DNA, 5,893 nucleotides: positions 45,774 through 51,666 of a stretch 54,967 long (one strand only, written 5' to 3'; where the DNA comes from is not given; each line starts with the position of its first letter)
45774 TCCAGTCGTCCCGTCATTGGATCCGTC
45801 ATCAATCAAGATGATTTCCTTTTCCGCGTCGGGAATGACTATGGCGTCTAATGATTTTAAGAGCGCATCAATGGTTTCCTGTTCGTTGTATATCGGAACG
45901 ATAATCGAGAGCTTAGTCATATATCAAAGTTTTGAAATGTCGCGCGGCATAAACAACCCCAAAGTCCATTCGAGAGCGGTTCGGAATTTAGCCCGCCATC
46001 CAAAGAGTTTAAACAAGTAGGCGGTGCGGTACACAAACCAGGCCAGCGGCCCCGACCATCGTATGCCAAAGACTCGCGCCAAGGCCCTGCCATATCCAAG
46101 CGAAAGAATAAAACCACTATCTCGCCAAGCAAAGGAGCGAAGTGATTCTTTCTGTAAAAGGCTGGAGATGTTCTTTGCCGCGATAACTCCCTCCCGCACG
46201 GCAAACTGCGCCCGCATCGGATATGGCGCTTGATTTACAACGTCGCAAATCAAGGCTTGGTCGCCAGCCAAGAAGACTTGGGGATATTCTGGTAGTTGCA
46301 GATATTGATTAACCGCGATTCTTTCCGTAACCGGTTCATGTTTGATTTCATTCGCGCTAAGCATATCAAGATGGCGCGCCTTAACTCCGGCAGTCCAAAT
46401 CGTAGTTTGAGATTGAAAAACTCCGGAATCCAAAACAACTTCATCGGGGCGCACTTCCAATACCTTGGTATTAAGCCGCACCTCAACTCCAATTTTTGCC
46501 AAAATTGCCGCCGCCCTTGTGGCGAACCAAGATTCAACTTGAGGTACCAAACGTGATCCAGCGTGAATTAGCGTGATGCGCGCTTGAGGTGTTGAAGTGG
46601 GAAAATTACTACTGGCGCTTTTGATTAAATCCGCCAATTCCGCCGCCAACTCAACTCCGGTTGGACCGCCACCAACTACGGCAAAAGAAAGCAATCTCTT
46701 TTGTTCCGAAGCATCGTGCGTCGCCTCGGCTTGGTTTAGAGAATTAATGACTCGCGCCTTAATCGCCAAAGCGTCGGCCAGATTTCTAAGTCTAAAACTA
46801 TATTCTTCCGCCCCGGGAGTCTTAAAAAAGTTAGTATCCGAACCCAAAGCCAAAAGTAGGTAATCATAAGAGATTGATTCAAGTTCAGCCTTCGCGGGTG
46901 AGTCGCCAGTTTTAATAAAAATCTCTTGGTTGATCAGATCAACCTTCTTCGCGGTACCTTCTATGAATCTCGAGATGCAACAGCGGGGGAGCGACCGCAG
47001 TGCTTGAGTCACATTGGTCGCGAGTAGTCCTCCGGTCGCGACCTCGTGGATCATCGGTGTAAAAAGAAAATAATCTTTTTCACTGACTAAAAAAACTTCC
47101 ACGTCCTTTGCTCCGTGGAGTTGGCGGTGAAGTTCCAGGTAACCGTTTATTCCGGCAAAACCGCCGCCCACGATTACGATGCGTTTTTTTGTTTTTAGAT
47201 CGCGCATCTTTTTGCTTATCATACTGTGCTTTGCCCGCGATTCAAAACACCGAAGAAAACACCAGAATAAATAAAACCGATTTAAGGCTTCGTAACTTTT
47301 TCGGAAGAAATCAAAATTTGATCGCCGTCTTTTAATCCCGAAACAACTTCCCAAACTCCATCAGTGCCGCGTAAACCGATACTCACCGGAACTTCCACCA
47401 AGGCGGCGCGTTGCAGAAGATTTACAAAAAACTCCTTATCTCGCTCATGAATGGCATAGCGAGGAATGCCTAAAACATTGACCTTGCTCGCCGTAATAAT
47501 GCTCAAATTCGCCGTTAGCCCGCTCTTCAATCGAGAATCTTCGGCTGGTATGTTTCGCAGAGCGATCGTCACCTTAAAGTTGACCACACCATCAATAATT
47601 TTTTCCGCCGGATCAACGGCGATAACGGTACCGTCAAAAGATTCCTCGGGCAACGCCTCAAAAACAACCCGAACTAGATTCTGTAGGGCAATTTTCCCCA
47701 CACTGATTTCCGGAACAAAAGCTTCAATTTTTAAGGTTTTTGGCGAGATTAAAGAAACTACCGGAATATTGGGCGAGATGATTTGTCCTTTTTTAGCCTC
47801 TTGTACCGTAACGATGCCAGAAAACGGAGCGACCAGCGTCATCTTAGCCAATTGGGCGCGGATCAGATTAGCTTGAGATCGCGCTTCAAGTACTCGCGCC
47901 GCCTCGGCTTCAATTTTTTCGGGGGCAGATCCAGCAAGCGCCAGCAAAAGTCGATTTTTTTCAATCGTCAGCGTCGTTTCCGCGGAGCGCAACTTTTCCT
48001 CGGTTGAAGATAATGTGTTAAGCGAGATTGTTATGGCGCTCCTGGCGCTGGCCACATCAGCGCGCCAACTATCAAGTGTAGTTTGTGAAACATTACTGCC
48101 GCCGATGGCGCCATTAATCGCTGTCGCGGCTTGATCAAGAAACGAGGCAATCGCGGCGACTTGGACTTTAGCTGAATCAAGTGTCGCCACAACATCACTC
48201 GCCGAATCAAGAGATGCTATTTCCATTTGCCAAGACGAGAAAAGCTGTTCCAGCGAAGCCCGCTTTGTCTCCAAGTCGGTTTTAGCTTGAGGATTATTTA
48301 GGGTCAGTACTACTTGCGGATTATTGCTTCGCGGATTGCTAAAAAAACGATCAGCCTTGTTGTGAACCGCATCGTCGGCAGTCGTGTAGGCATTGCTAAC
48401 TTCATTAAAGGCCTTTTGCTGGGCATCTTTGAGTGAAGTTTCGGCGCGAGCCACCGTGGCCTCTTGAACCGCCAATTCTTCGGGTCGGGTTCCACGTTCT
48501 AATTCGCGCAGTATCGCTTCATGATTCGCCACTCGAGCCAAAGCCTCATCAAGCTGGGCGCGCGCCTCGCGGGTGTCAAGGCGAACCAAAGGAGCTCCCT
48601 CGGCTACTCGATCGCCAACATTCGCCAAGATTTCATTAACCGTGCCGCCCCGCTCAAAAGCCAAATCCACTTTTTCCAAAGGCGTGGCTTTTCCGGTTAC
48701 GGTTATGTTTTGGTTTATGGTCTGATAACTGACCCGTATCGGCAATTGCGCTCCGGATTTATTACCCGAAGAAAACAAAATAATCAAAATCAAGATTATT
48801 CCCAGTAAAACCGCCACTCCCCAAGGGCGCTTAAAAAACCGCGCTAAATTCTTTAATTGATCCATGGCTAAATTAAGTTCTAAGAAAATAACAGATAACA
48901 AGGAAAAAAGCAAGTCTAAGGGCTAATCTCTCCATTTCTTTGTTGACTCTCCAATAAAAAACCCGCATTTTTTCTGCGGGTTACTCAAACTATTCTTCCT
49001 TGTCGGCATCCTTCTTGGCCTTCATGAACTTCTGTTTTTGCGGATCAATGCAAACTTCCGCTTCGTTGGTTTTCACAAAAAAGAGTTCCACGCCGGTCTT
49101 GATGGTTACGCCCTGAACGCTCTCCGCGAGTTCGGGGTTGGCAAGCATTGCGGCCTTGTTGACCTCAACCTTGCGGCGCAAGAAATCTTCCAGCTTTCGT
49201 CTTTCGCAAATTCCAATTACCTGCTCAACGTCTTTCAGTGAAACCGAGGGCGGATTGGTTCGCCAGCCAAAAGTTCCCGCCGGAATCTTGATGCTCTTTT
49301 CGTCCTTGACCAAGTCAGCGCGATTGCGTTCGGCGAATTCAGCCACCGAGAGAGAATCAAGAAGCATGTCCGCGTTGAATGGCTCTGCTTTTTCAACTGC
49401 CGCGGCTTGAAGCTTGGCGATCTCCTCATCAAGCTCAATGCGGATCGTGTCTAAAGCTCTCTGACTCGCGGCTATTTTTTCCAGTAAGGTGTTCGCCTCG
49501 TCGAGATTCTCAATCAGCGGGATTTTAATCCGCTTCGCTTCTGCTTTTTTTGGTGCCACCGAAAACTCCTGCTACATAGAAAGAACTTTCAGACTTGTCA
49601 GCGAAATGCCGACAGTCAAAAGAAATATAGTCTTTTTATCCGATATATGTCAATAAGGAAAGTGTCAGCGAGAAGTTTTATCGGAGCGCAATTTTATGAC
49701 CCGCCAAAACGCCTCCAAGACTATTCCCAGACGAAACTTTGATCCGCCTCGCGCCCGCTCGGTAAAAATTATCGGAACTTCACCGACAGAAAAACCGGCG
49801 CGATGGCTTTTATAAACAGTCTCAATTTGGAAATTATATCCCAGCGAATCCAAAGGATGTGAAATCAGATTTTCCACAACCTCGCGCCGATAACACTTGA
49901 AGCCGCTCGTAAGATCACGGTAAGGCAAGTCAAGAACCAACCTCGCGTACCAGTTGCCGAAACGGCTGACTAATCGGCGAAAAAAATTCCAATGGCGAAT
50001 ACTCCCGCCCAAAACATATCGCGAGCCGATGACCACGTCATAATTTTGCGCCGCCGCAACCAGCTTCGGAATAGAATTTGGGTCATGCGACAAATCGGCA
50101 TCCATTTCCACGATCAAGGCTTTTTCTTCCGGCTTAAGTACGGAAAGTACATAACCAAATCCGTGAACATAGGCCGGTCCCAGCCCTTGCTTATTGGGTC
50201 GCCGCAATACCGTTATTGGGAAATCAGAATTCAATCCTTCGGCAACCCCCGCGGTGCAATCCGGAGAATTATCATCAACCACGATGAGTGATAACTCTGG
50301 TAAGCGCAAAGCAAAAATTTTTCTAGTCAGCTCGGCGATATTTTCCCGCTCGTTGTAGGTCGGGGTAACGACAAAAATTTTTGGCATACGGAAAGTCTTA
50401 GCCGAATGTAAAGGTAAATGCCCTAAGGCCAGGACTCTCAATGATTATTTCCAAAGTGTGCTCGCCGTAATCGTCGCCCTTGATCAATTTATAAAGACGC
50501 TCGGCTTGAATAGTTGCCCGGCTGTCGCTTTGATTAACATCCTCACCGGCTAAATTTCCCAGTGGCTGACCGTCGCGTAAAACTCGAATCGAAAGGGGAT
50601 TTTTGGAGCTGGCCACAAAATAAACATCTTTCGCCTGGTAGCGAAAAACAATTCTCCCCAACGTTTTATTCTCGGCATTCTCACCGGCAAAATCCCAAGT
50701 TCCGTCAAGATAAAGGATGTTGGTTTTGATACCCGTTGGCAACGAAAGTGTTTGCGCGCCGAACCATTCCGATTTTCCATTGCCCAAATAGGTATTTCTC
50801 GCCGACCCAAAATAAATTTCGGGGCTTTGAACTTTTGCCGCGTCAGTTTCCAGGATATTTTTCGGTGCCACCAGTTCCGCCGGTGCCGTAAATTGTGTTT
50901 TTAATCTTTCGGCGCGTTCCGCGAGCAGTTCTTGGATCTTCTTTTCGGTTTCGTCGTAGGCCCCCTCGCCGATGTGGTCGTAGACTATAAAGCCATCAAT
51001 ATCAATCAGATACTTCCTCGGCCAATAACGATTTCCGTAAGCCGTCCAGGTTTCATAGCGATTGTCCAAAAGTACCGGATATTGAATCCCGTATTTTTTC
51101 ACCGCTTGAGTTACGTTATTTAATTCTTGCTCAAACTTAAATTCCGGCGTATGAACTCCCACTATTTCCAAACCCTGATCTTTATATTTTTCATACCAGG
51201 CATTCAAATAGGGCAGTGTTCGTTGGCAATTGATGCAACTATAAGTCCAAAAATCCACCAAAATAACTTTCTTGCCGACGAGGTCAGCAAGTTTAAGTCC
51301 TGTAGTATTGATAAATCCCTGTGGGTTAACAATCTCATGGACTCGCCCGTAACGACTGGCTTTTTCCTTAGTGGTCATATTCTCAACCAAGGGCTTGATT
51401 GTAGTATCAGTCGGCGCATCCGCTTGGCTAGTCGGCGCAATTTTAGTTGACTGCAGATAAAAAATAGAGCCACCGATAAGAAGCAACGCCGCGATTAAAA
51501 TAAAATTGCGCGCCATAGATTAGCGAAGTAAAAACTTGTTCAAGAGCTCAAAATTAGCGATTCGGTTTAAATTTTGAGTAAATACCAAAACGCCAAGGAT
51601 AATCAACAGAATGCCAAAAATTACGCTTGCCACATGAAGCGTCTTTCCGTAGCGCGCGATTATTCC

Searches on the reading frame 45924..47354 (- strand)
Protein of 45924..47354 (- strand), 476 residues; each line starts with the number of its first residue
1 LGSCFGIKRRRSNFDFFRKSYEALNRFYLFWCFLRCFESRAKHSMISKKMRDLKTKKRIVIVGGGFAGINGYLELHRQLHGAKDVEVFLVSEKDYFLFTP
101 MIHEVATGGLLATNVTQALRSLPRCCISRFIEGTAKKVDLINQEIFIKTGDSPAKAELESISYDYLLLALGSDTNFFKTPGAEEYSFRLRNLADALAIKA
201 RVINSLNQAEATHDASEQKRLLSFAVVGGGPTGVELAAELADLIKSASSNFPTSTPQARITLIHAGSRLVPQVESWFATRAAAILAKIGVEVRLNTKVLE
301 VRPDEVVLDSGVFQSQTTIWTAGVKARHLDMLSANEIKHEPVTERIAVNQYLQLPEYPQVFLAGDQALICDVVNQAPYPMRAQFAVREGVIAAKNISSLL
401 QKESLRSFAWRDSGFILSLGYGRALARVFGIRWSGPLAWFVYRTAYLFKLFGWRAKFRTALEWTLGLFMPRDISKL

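Call 102: search_protein_families(library=pfam, proteins=[window:45924-47354:-], max_evalue=0.0001)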
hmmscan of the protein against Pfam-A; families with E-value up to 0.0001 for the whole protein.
window:45924-47354:- (476 aa): 2 families
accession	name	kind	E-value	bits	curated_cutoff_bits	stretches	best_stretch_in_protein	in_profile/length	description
PF07992.20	Pyr_redox_2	-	4e-39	135.2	26.1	1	58-389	2-291/291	Pyridine nucleotide-disulphide oxidoreductase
PF00070.33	Pyr_redox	-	1.8e-11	44.8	22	1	224-305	2-70/82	Pyridine nucleotide-disulphide oxidoreductase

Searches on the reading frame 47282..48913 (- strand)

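Call 102: search_protein_families(library=pfam, proteins=[window:47282-48913:-], max_evalue=0.0001)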
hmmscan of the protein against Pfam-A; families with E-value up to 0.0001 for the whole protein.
window:47282-48913:- (543 aa): 2 families
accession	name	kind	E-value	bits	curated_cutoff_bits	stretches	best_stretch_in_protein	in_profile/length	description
PF16576.10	HlyD_D23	-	9.1e-13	48.4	30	1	275-436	30-187/214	Barrel-sandwich domain of CusB or HlyD membrane-fusion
PF13437.12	HlyD_3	-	3.3e-11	44.3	22.2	1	359-465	1-106/106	HlyD family secretion protein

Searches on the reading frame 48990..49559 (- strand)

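Call 103: search_protein_families(library=pfam, proteins=[window:48990-49559:-], max_evalue=0.0001)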
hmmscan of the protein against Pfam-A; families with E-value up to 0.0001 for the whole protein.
window:48990-49559:- (189 aa): 1 family
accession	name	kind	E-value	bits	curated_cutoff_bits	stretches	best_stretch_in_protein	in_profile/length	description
PF07352.17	Phage_Mu_Gam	-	4.5e-29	101.8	28.3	1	20-163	2-148/149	Bacteriophage Mu Gam like protein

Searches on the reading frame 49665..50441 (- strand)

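Call 103: search_protein_families(library=pfam, proteins=[window:49665-50441:-], max_evalue=0.0001)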
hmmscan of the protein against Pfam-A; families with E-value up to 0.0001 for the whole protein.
window:49665-50441:- (258 aa): 2 families
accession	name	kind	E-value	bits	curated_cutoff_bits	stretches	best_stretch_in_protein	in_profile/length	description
PF00535.33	Glycos_transf_2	-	2e-27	96.6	23.3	1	24-192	2-167/168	Glycosyl transferase family 2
PF13641.12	Glyco_tranf_2_3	-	1.4e-07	32.2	27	1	20-230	1-212/230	Glycosyltransferase like family 2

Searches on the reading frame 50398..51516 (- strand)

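Call 103: search_protein_families(library=pfam, proteins=[window:50398-51516:-], max_evalue=0.0001)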
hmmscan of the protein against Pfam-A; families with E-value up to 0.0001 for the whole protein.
window:50398-51516:- (372 aa): 4 families
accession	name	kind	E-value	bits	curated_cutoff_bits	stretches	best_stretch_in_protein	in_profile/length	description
PF17991.7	Thioredoxin_10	-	1.9e-30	106.7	27.1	1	231-372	1-142/142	Thioredoxin like C-terminal domain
PF00578.27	AhpC-TSA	-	9e-15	55.2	26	1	74-179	18-123/124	AhpC/TSA family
PF08534.16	Redoxin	-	6.8e-14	52.3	26.6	1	74-194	21-144/148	Redoxin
PF13905.12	Thioredoxin_8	-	7.3e-13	49.1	27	1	83-176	2-93/94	Thioredoxin-like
